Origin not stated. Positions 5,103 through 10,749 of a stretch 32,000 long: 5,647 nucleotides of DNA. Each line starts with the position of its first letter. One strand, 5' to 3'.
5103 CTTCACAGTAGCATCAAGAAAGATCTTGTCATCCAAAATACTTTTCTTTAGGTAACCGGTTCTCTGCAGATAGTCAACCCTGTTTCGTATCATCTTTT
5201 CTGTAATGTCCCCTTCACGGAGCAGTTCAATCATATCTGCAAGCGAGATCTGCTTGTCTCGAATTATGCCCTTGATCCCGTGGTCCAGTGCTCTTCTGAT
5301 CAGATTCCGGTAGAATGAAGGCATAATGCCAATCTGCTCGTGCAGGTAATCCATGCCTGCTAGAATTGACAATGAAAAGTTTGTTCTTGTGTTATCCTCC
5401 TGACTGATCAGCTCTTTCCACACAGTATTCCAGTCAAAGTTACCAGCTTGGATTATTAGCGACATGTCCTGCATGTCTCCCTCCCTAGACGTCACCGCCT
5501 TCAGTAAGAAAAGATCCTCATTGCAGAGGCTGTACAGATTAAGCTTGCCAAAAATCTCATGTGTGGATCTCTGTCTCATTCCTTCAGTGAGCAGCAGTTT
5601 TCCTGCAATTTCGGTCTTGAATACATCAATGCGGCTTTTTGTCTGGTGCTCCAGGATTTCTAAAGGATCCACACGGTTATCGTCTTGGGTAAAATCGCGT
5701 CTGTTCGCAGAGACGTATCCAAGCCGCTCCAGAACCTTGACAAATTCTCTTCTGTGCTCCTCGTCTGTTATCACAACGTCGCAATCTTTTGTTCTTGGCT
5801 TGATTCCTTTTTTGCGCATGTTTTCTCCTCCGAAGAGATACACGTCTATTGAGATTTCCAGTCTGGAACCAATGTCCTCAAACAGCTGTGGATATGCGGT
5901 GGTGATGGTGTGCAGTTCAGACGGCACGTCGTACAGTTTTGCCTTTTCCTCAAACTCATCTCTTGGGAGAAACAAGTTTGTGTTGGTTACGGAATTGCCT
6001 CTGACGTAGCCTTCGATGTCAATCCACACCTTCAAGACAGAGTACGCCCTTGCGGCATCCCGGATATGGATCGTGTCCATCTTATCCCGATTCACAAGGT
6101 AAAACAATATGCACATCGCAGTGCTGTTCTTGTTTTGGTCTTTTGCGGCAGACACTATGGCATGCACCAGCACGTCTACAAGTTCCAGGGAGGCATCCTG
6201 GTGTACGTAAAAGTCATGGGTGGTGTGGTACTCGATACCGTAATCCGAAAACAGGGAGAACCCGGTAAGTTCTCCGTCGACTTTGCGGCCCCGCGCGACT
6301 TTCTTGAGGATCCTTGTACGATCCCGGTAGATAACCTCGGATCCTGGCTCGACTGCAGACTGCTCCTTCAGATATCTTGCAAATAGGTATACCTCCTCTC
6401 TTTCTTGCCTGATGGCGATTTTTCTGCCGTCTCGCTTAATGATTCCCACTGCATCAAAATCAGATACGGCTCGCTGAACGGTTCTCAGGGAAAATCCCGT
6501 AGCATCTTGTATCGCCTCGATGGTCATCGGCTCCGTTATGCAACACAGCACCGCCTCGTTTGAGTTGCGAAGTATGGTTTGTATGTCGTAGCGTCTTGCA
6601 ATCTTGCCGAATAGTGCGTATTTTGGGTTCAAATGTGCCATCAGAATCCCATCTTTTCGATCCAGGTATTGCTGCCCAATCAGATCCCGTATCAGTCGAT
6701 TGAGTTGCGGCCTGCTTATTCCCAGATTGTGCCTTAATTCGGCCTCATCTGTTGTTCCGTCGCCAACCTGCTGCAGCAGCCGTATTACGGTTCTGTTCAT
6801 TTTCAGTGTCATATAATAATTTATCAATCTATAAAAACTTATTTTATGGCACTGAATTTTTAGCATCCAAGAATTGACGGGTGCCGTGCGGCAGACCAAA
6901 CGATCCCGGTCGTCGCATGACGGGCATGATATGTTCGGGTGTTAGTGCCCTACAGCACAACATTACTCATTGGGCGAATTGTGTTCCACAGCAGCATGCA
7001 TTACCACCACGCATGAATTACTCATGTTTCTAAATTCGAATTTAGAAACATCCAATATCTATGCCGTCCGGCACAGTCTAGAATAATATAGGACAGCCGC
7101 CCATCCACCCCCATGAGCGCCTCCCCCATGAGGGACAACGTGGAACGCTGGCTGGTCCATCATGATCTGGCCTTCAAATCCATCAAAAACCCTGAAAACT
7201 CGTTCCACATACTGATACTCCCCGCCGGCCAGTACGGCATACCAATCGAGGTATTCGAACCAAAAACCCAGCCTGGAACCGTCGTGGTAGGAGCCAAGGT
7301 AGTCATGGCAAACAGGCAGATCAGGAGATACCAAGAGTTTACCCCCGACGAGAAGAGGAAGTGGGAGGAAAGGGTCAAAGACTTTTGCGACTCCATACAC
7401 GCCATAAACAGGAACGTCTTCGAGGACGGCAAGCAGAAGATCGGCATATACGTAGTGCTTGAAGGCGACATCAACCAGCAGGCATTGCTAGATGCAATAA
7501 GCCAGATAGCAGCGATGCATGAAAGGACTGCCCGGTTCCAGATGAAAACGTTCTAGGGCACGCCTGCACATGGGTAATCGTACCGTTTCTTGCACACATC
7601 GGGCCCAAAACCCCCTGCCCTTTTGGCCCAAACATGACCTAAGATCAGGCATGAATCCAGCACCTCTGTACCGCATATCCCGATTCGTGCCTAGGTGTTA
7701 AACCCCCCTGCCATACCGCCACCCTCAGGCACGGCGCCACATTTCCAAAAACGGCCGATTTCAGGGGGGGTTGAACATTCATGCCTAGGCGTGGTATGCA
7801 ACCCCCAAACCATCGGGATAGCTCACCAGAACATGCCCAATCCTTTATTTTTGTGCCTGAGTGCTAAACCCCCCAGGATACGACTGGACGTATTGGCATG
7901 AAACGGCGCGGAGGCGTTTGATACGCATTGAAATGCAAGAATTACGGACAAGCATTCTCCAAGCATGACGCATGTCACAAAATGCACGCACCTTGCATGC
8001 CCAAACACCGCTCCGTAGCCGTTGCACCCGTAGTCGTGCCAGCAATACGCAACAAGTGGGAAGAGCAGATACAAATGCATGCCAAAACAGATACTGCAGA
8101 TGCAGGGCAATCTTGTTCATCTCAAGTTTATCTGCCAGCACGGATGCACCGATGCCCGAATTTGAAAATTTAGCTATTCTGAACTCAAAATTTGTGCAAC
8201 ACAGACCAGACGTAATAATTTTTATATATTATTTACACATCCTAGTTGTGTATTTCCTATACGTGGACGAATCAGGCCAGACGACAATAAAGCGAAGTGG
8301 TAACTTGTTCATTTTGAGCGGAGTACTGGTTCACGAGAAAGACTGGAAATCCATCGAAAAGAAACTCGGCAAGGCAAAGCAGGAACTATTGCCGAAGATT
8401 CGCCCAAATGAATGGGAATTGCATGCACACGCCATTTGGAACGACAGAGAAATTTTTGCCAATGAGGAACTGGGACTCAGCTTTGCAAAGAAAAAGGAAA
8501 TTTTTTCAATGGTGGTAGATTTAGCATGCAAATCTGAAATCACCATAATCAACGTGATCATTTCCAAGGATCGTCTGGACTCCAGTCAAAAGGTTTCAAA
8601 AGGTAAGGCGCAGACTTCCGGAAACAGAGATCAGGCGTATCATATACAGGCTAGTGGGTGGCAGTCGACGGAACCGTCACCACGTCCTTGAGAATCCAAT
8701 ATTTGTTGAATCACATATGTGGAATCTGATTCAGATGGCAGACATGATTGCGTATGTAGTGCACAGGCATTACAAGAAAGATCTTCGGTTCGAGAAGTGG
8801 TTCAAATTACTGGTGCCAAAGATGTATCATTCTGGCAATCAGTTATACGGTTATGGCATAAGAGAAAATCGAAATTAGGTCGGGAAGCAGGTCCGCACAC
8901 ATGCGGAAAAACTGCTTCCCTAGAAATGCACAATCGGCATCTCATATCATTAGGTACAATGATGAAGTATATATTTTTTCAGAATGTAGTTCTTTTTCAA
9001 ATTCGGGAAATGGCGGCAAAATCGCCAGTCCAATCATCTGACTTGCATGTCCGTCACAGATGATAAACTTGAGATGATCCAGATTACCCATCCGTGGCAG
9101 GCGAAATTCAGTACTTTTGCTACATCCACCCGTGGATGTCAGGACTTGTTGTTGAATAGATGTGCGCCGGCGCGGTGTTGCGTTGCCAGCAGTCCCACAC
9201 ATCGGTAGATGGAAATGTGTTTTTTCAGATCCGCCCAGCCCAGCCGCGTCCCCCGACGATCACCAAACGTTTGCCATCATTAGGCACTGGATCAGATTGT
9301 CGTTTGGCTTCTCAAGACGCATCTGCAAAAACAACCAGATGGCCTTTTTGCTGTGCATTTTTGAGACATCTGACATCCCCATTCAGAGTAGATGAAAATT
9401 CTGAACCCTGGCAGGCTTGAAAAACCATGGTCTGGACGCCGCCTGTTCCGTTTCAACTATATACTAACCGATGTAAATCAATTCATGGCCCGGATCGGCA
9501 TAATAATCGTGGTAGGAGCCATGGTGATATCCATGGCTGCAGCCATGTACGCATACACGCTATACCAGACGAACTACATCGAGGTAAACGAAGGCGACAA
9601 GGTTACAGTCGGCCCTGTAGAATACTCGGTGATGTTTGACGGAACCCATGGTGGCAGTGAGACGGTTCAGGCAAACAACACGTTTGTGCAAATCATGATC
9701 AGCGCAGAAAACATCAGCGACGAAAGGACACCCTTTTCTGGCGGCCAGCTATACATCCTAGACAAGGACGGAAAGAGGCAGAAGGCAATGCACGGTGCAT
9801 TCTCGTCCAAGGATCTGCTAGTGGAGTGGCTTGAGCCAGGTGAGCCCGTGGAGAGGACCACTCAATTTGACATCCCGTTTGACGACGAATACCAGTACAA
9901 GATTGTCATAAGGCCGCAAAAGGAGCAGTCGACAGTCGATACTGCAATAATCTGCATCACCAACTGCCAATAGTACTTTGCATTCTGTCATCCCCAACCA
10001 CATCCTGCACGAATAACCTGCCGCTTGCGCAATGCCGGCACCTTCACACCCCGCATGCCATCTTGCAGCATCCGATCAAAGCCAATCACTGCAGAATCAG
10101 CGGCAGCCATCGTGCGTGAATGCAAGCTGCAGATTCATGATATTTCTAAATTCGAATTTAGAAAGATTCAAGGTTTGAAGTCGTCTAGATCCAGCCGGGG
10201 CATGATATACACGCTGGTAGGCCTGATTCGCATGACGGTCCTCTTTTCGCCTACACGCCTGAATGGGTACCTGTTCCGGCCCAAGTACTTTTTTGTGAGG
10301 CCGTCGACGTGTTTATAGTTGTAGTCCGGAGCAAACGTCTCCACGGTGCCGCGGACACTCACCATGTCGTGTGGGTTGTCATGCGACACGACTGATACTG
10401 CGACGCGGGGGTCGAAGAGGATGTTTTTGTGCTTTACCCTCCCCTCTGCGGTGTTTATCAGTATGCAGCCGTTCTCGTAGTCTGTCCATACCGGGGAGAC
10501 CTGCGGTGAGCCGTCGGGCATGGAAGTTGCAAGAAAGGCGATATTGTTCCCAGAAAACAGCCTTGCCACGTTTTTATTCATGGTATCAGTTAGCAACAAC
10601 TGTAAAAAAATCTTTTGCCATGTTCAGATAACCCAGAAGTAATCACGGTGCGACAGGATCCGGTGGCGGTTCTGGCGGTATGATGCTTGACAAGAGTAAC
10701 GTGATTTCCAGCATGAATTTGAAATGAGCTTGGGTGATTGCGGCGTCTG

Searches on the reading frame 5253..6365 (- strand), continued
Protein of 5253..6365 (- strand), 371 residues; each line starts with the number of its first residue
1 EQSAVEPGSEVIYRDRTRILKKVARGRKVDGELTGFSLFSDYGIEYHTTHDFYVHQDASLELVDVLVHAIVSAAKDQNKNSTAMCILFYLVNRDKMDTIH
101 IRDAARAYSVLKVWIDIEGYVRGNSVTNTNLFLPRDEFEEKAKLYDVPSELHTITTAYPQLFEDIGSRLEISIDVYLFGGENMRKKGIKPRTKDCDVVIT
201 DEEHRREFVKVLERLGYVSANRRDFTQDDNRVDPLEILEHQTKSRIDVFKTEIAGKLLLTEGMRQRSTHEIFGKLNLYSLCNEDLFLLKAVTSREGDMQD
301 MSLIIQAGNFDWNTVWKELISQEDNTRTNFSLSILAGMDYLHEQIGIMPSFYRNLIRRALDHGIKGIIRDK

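Call 88: search_solved_structures(query=A4, max_evalue=10, show_alignments=2)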
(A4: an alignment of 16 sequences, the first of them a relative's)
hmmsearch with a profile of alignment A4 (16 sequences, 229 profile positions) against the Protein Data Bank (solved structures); distinct sequences matched with E-value up to 10: 1.
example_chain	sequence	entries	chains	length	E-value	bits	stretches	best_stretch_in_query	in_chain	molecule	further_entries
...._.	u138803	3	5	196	0.063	15.7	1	11-75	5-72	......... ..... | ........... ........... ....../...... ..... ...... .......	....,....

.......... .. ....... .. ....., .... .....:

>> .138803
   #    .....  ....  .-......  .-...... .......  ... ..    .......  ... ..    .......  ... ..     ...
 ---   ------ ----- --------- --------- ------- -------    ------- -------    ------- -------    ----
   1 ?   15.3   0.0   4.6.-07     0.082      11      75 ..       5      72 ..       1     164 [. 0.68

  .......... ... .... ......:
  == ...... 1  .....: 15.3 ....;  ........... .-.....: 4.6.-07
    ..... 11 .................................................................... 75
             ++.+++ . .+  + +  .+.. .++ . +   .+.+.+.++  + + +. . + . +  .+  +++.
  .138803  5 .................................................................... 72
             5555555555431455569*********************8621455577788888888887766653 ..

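Call 116: search_protein_families(library=phrogs, proteins=[P0302, L072:3139-4011:+], max_evalue=0.01)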
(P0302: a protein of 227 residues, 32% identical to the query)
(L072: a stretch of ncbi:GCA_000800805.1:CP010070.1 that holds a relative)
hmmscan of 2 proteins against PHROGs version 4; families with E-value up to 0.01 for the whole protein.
P0302 (227 aa): 0 families

L072:3139-4011:+ (290 aa): 0 families

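Call 117: search_protein_families(library=padloc, proteins=[P0302, L072:3139-4011:+, P0268, L074:1030-1902:+], max_evalue=1)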
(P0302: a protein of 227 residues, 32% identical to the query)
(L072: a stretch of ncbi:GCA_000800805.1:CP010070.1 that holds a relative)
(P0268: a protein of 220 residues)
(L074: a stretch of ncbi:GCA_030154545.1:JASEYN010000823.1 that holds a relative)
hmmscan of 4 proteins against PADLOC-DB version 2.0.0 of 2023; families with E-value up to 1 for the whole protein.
P0302 (227 aa): 0 families

L072:3139-4011:+ (290 aa): 13 families
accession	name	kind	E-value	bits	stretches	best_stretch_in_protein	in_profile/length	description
PDLC01849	CARF3--CARF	-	1.2e-08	33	2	2-48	136-182/197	-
PDLC01848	CARF3--CARF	-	4.7e-08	30.9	1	80-131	136-184/197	-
PDLC01268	CasR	-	6.9e-08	30.7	2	78-132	121-176/179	"CAS-I,CAS-II,CAS-III,CAS-IV,CAS-V,CAS-VI; associated_signaling"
PDLC01434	CasR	-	1.4e-06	26.3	2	78-126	125-174/191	"CAS-I,CAS-II,CAS-III,CAS-IV,CAS-V,CAS-VI; associated_signaling"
PDLC01879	CARF3--CARF_TM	-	2.7e-06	25.2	1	70-132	146-209/222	-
PDLC01438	Csa3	-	5.7e-06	24.6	1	77-142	143-211/305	"CAS-I,CAS-II,CAS-III,CAS-IV,CAS-V,CAS-VI; associated_signaling"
PDLC01044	Csa3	-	3.1e-05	22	1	78-132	133-186/194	Type I-A associated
PDLC01720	Csa3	-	0.00017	20.1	1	63-125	16-77/118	Csa3_1_CAS-I-II-III-IV-V-VI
PDLC01858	CARF3--CARF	-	0.00064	17.7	1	80-131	143-195/204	-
PDLC01857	CARF3--CARF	-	0.0015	16.2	1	79-126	129-176/201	-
PDLC02976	WH_III-A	-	0.0064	15.2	1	95-140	20-64/104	-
PDLC01850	CARF3--CARF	-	0.012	13.5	1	82-125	146-191/209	-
PDLC01852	CARF3--CARF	-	0.022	12.7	1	86-125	148-189/208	-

P0268 (220 aa): 0 families

L074:1030-1902:+ (290 aa): 9 families
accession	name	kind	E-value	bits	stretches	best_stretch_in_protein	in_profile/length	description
PDLC01848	CARF3--CARF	-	3e-06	25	1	3-61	133-187/197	-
PDLC01268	CasR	-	1.7e-05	22.9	1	7-61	124-178/179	"CAS-I,CAS-II,CAS-III,CAS-IV,CAS-V,CAS-VI; associated_signaling"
PDLC01858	CARF3--CARF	-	5e-05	21.3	1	9-62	146-199/204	-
PDLC01849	CARF3--CARF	-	0.00022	19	1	6-62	137-191/197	-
PDLC01879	CARF3--CARF_TM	-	0.00034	18.3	1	4-61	153-211/222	-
PDLC01434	CasR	-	0.00036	18.5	1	6-62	127-185/191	"CAS-I,CAS-II,CAS-III,CAS-IV,CAS-V,CAS-VI; associated_signaling"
PDLC01044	Csa3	-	0.00066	17.6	1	4-61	133-188/194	Type I-A associated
PDLC01860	CARF3--CARF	-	0.0096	14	1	9-56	145-196/210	-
PDLC03927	PsyrA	-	0.081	10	0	22-56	357-391/398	-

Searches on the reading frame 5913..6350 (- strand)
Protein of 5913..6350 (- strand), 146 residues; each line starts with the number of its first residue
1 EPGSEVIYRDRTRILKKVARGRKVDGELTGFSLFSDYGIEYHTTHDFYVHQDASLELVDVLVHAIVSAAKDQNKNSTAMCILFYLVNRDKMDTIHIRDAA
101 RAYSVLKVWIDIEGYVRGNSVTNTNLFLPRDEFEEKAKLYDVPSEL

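Call 87: search_solved_structures(query=A5, max_evalue=10)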
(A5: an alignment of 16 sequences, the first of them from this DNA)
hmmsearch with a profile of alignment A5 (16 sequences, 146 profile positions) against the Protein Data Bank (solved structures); distinct sequences matched with E-value up to 10: 2.
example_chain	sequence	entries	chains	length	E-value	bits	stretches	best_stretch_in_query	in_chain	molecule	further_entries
7s4l_C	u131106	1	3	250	1.5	11.9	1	6-54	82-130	Particulate methane monooxygenase, C subunit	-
6cxh_C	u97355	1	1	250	1.6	11.9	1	6-54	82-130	Particulate methane monooxygenase, C subunit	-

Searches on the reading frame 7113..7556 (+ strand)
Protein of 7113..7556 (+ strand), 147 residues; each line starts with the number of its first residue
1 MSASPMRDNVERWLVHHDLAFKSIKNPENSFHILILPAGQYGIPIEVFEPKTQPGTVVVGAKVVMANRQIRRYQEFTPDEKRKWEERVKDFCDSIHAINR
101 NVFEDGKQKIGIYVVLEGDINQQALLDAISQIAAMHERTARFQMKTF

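Call 13: search_protein_families(library=pfam, proteins=[window:7113-7556:+], max_evalue=0.01)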
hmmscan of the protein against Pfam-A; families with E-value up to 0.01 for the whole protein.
window:7113-7556:+ (147 aa): 1 family
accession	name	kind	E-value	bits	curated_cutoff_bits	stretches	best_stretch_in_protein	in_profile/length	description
PF10061.14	DUF2299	-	6.3e-16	58.8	22.8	1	10-133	2-128/138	Uncharacterized conserved protein (DUF2299)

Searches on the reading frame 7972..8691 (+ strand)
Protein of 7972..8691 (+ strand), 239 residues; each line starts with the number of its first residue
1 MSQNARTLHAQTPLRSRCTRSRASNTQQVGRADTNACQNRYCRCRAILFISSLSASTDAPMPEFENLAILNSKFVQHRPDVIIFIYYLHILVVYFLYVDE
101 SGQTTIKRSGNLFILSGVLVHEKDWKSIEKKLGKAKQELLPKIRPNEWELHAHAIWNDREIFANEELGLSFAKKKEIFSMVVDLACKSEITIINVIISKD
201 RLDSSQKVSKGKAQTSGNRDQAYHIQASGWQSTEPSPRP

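Call 13: search_protein_families(library=pfam, proteins=[window:7972-8691:+], max_evalue=0.01)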
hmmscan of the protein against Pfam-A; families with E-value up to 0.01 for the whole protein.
window:7972-8691:+ (239 aa): 1 family
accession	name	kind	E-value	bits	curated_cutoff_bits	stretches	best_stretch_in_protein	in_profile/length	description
PF12686.12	DUF3800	-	4.1e-06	28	21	1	95-202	1-100/149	Protein of unknown function (DUF3800)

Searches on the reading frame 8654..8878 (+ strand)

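Call 13: search_protein_families(library=pfam, proteins=[window:8654-8878:+], max_evalue=0.01)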
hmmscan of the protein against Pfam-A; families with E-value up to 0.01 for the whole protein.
window:8654-8878:+ (74 aa): 1 family
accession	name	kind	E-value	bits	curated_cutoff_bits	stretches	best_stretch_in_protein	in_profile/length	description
PF12686.12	DUF3800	-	7.4e-06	27.2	21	1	8-39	116-149/149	Protein of unknown function (DUF3800)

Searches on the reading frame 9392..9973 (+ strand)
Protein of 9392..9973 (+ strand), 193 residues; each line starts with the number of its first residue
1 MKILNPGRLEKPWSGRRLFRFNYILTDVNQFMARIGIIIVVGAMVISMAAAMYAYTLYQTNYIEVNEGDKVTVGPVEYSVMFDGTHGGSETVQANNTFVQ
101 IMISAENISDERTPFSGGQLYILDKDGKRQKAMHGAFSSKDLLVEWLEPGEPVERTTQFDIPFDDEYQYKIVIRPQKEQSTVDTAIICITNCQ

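Call 13: search_protein_families(library=pfam, proteins=[window:9392-9973:+], max_evalue=0.01)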
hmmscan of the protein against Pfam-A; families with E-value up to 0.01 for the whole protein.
window:9392-9973:+ (193 aa): 1 family
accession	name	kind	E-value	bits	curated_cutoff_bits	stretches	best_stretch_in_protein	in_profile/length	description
PF11611.13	DUF4352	-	2.1e-08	34.9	25.9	1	68-171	4-112/122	Domain of unknown function (DUF4352)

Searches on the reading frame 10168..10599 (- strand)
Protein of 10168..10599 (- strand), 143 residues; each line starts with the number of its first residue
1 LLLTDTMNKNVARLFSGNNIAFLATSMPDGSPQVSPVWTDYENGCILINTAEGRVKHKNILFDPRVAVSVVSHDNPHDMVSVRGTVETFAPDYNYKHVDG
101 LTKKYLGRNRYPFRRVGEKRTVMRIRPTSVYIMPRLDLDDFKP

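Call 13: search_protein_families(library=pfam, proteins=[window:10168-10599:-], max_evalue=0.01)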
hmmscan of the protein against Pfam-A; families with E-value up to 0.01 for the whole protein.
window:10168-10599:- (143 aa): 1 family
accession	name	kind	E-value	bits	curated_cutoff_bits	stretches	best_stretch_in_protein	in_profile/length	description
PF01243.27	PNPOx_N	-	4.6e-15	56.5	28.1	1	8-132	2-118/120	Pyridoxamine 5'-phosphate oxidase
